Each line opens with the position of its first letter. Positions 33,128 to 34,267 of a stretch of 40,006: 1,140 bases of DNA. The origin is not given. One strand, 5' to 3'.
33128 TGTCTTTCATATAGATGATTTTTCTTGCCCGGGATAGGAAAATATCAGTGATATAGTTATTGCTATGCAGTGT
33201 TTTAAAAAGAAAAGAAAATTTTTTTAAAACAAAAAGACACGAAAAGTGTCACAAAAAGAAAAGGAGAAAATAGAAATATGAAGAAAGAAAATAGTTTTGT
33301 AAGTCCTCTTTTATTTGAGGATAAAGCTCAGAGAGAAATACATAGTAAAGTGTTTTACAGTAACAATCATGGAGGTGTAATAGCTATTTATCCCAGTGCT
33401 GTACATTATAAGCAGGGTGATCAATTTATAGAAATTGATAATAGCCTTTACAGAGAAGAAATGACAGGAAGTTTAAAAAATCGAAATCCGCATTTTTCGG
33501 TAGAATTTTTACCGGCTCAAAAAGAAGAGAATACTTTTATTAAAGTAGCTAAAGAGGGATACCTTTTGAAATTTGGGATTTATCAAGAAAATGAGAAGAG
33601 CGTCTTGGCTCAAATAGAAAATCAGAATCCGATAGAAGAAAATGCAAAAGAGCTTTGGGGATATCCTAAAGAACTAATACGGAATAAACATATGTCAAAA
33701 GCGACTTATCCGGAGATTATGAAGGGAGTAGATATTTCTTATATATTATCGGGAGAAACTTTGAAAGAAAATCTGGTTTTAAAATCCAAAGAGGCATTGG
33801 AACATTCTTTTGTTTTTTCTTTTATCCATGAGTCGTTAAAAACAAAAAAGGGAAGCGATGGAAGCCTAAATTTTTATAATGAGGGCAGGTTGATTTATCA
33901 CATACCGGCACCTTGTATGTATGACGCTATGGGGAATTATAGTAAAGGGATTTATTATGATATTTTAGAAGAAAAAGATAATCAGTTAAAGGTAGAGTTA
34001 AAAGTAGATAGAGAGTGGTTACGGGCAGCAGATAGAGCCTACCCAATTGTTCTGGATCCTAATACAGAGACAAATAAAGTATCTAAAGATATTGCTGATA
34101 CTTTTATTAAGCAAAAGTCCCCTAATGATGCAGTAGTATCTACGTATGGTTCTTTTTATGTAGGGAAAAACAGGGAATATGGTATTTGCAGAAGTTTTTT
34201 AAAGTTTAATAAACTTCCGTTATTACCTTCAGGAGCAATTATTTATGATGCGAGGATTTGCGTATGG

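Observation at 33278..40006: A giant ORF of at least 2243 codons, absent from the ORF track, encodes an RHS/YD polymorphic toxin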

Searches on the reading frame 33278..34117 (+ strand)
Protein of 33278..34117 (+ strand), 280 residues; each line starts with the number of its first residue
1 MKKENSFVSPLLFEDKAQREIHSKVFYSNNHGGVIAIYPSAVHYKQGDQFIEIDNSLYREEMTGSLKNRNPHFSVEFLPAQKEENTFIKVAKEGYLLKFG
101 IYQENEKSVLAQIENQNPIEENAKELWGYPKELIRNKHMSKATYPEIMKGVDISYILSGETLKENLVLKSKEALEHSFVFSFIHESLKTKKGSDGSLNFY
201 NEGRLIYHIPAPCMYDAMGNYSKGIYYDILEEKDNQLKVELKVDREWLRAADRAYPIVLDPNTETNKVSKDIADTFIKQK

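Call 19: find_homologous_proteins(query=window:33278-34117:+, max_evalue=0.001)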
Query window:33278-34117:+: 440 candidates shared short words with the query, none scored E <= 0.001.

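Call 20: search_protein_families(library=pfam, proteins=[window:33278-34117:+], max_evalue=0.1)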
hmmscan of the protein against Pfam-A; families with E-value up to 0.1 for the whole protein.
window:33278-34117:+ (280 aa): 3 families
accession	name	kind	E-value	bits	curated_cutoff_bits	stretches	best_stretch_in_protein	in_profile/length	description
PF08804.16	gp32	-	0.0092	16.5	26.8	1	75-144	7-80/208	gp32 DNA binding protein like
PF25228.1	Lips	-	0.022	13.3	27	1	100-247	159-264/892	Lips protein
PF25778.1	DUF7948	-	0.085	13.3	27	0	93-175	57-138/214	Domain of unknown function (DUF7948)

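Call 37: search_protein_representatives(protein=window:33278-34093:+)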
Query: 272 residues. Proteins with E-value up to 0.001 (for the whole library): 3830; up to 1e-10: 1593; up to 1e-30: 5. The best 150 are listed.
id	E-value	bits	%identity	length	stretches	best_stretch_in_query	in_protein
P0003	1.2e-176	601.7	100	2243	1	1-272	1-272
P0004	7.1e-40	153.4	28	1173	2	12-267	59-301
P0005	8.8e-37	143.3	35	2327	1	9-272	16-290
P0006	1.0e-33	133.2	35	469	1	14-269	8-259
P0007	5.9e-32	127.4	26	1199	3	12-263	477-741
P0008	2.7e-30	122.0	30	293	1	9-265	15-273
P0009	3.8e-30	121.5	34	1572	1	6-270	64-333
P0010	7.2e-29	117.3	37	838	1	11-267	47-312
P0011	2.1e-28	115.8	35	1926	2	141-270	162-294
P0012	7.9e-28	113.9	33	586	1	8-266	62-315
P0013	1.1e-27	113.4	26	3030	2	14-262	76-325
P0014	2.4e-27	112.3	34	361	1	18-267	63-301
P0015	2.5e-26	109.0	30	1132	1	10-266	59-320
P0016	1.1e-25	106.9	33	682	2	144-265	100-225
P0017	1.2e-25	106.8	30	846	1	16-272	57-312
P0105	4.4e-21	91.8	33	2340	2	123-269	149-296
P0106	4.5e-21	91.8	33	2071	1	27-264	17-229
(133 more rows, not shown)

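Call 44: search_protein_families(library=pfam, proteins=[P0005, P0011, P0105, P0106, P0004], max_evalue=0.001)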
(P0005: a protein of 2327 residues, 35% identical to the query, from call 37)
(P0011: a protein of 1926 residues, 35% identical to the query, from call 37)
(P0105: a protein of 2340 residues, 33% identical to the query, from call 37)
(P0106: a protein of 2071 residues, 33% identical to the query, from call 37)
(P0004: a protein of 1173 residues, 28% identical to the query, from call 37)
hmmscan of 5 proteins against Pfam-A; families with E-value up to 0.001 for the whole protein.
P0005 (2327 aa): 4 families
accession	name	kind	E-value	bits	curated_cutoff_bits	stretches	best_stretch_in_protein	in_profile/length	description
PF14200.12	RicinB_lectin_2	-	1.1e-37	129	25.6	3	1363-1439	2-69/89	Ricin-type beta-trefoil lectin domain-like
PF05593.20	RHS_repeat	-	8.6e-32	109.3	22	4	656-689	5-38/38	RHS Repeat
PF00652.28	Ricin_B_lectin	-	5.6e-18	65.8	29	2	1231-1366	3-126/126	Ricin-type beta-trefoil lectin domain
PF24517.2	CBM96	-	2.1e-09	37.8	26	1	287-420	5-127/164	Carbohydrate-binding module family 96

P0011 (1926 aa): 5 families
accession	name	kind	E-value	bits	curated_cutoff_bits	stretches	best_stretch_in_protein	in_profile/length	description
PF14200.12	RicinB_lectin_2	-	1.2e-23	84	25.6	2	1227-1302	12-87/89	Ricin-type beta-trefoil lectin domain-like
PF05593.20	RHS_repeat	-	1.8e-17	63.7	22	1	1700-1737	1-37/38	RHS Repeat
PF00652.28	Ricin_B_lectin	-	2.3e-12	47.7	29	1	1229-1364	2-126/126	Ricin-type beta-trefoil lectin domain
PF24517.2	CBM96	-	5.1e-11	43.1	26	1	292-457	4-156/164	Carbohydrate-binding module family 96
PF20148.4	DUF6531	-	2.2e-07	31.5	24.1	1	499-573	4-74/74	Domain of unknown function (DUF6531)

P0105 (2340 aa): 6 families
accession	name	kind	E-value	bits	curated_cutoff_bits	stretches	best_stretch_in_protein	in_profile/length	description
PF05593.20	RHS_repeat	-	4.6e-39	132.5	22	3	677-708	6-37/38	RHS Repeat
PF14200.12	RicinB_lectin_2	-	3.5e-35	121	25.6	3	1245-1323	12-89/89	Ricin-type beta-trefoil lectin domain-like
PF00652.28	Ricin_B_lectin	-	9.4e-14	52.1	29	1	1247-1383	2-126/126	Ricin-type beta-trefoil lectin domain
PF02018.23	CBM_4_9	-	1.1e-09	39.2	25.9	1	998-1122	2-123/136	Carbohydrate binding domain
PF24517.2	CBM96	-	4e-07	30.4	26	1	300-450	9-144/164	Carbohydrate-binding module family 96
PF20148.4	DUF6531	-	5.8e-07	30.2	24.1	1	509-580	7-74/74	Domain of unknown function (DUF6531)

P0106 (2071 aa): 1 family
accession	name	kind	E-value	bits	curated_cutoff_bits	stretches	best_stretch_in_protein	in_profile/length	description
PF05593.20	RHS_repeat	-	2e-17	63.6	22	0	1384-1409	4-29/38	RHS Repeat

P0004 (1173 aa): 2 families
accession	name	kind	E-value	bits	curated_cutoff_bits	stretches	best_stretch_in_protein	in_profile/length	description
PF24517.2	CBM96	-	2.2e-15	57.3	26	1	787-929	6-146/164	Carbohydrate-binding module family 96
PF25778.1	DUF7948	-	2.4e-05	24.9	27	0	655-736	102-180/214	Domain of unknown function (DUF7948)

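Call 45: find_encoding_contigs(protein=P0005, flank=8000, max_places=4)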
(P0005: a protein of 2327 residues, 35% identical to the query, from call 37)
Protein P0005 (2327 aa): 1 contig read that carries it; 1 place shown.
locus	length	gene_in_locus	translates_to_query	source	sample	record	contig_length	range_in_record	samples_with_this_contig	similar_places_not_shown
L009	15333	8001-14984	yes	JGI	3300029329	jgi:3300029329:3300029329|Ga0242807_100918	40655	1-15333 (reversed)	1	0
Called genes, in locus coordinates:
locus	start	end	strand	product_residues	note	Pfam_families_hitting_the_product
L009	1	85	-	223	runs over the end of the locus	PF00072:Response_reg, PF00486:Trans_reg_C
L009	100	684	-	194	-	PF00440:TetR_N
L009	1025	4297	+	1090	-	PF00246:Peptidase_M14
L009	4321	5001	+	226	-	PF06149:DUF969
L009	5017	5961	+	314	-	PF06166:DUF979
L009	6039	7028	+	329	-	PF02073:Peptidase_M29 (faint), PF26233:NicX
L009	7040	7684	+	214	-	PF01470:Peptidase_C15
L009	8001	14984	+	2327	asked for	PF24517:CBM96, PF05593:RHS_repeat (weak), PF00652:Ricin_B_lectin (weak), PF14200:RicinB_lectin_2, PF00652:Ricin_B_lectin (weak), PF25023:TEN_YD-shell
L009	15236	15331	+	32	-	?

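Call 46: find_encoding_contigs(protein=P0105, flank=8000, max_places=4)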
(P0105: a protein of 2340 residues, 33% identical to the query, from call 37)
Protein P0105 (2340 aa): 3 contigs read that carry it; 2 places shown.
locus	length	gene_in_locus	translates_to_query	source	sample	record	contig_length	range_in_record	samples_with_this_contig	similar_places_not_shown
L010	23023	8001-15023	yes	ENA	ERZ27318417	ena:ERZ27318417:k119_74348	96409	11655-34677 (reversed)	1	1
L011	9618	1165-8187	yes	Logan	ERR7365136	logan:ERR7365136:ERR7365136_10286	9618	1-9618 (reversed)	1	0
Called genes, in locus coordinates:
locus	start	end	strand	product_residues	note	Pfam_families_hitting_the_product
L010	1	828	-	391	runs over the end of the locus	PF13793:Pribosyltran_N, PF00156:Pribosyltran, PF14572:Pribosyl_synth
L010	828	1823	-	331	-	PF00308:Bac_DnaA, PF01695:IstB_IS21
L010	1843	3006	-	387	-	PF07261:DnaB_2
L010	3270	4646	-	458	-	PF01225:Mur_ligase, PF08245:Mur_ligase_M, PF02875:Mur_ligase_C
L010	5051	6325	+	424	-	PF00483:NTP_transferase, PF07959:Fucose_pyrophosphorylase (faint), PF25084:LbH_EIF2B, PF25247:LbH_GLGC (faint), PF00132:Hexapep (faint), PF24894:Hexapep_GlmU, PF25087:GMPPB_C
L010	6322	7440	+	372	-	PF00483:NTP_transferase, PF24894:Hexapep_GlmU, PF25087:GMPPB_C (weak), PF25247:LbH_GLGC, PF25084:LbH_EIF2B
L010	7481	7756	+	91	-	PF04026:SpoVG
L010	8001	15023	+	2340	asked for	PF24517:CBM96 (weak), PF20148:DUF6531 (weak), PF25023:TEN_YD-shell (weak), PF05593:RHS_repeat, PF14200:RicinB_lectin_2, PF00652:Ricin_B_lectin, PF14200:RicinB_lectin_2, PF25023:TEN_YD-shell, +1 more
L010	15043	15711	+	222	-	-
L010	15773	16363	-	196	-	PF00440:TetR_N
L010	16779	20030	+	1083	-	PF00246:Peptidase_M14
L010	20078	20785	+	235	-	PF06149:DUF969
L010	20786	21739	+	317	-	PF06166:DUF979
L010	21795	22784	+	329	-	PF02073:Peptidase_M29 (faint), PF26233:NicX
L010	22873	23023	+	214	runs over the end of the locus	PF01470:Peptidase_C15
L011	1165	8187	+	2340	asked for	PF24517:CBM96 (weak), PF20148:DUF6531 (weak), PF25023:TEN_YD-shell (weak), PF05593:RHS_repeat, PF14200:RicinB_lectin_2, PF00652:Ricin_B_lectin, PF14200:RicinB_lectin_2, PF25023:TEN_YD-shell, +1 more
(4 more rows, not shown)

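Call 58: predict_structure(alignment_id=A3)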
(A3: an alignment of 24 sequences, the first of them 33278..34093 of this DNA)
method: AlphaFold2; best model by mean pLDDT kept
length: 272 residues; sequences in the alignment: 24
mean_pLDDT: 85.7   pTM: 0.81
mean pLDDT of the five models: 85.7, 84.0, 83.3, 83.1, 81.4
residues with pLDDT >= 90: 181; 70-90: 47; 50-70: 32; < 50: 12
segments of 3 or more residues with pLDDT < 50: 1-5, 266-272
pLDDT, mean of each block of 10 residues (from residue 1): 55 91 91 87 94 94 93 90 80 93 66 73 66 81 91 93 94 92 94 95 94 94 95 94 95 93 47 29
secondary structure, 60 per line:
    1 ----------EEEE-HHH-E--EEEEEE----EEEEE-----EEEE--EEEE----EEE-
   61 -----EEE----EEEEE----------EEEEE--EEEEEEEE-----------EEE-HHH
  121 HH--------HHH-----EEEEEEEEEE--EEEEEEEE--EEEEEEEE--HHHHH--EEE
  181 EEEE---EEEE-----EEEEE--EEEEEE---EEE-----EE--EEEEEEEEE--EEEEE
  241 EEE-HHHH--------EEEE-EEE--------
elements in order: E11-14 E23-28 E33-37 E43-46 E49-52 E57-59 E66-68 E73-77 E88-92 E95-102 E114-116 H118-122 E139-148 E151-158 E161-168 H171-175 E178-184 E188-191 E197-201 E204-209 E213-215 E225-233 E236-243 H245-248 E257-260 E262-264

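Call 62: fold_search(model_id=the predicted structure, library=pdb)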
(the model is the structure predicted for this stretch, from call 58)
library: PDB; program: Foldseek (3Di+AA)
matches with E <= 10: 670; with E <= 0.001: 0
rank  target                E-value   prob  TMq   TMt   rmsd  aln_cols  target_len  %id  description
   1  7ufu_A                9.2e-03  0.77  0.29  0.10  18.1       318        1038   11  Cryo-EM Structure of Bl_Man38A nucleophile mutant in complex with mannose at 2.7 A (released 2022-11-16)
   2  8r6z_A                1.8e-02  1.00  0.41  0.21   6.4       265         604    9  Polysaccharide lyase BtPL33HA (BT4410) Apo form 2 (released 2024-12-04)
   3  9ftr                  2.2e-02  0.96  0.34  0.11   9.9       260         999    8  Drosophila golgi alpha-mannosidase II (dGMII) in complex with amide modified swainsonine-configured alkyl indolizidine (released 2024-10-09)
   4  6qnn_A                4.6e-02  0.13  0.13  0.11  19.0       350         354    7  CLATHRIN HEAVY CHAIN N-TERMINAL DOMAIN BOUND TO GTSE1 LIDL MOTIF (released 2019-08-28)
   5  6rpc                  5.1e-02  0.87  0.33  0.11  13.6       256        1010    9  GOLGI ALPHA-MANNOSIDASE II (released 2020-07-08)
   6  9irq_A                5.1e-02  0.47  0.29  0.14  15.4       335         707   11  Alginate lyase (Microbulbifer sp. ALW1) (released 2025-01-22)
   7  1utc_A                5.9e-02  0.13  0.13  0.11  18.8       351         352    8  Clathrin terminal domain complexed with TLPWDLWTT (released 2004-02-25)
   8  6rrx                  6.2e-02  0.90  0.35  0.11  14.0       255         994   10  GOLGI ALPHA-MANNOSIDASE II in complex with (2S,3R)-2-(Hydroxymethyl)-3-piperidinol (released 2020-07-08)
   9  6rs0                  6.2e-02  0.87  0.34  0.11  14.0       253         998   10  GOLGI ALPHA-MANNOSIDASE II in complex with (2S,3S,4R,5R)-1-(2-(Benzyloxy)ethyl)-2-(hydroxymethyl)piperidine-3,4,5-triol (released 2020-07-08)
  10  3bvu_A                6.5e-02  0.85  0.34  0.11  14.2       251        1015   10  GOLGI MANNOSIDASE II D204A catalytic nucleophile mutant complex with Methyl(alpha-D-mannopyranosyl)-(1->3)-S-[(alpha-D (released 2008-07-01)
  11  2ow6                  7.5e-02  0.63  0.32  0.11  14.6       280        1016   11  Golgi alpha-mannosidase II complex with (1r,5s,6s,7r,8s)-1-thioniabicyclo[4.3.0]nonan-5,7,8-triol chloride (released 2008-01-08)
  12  6q6g_A                7.5e-02  0.08  0.10  0.04  20.2       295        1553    8  Cryo-EM structure of the APC/C-Cdc20-Cdk2-cyclinA2-Cks2 complex, the D1 box class (released 2019-09-11)
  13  3cv5_A                7.9e-02  0.82  0.34  0.11  14.3       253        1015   10  GOLGI MANNOSIDASE II D204A catalytic nucleophile mutant complex with 3alpha,6alpha-mannopentaose (released 2008-06-24)
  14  6rry                  8.7e-02  0.85  0.34  0.12   9.2       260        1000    9  GOLGI ALPHA-MANNOSIDASE II in complex with (2S,3R)-2-(Hydroxymethyl)-1,2,3,6-tetrahydro-3-pyridinol (released 2020-07-08)
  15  6qnp_A                8.7e-02  0.13  0.13  0.10  18.6       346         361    8  CLATHRIN HEAVY CHAIN N-TERMINAL DOMAIN BOUND TO GTSE1 LIDL MOTIF (released 2019-08-28)
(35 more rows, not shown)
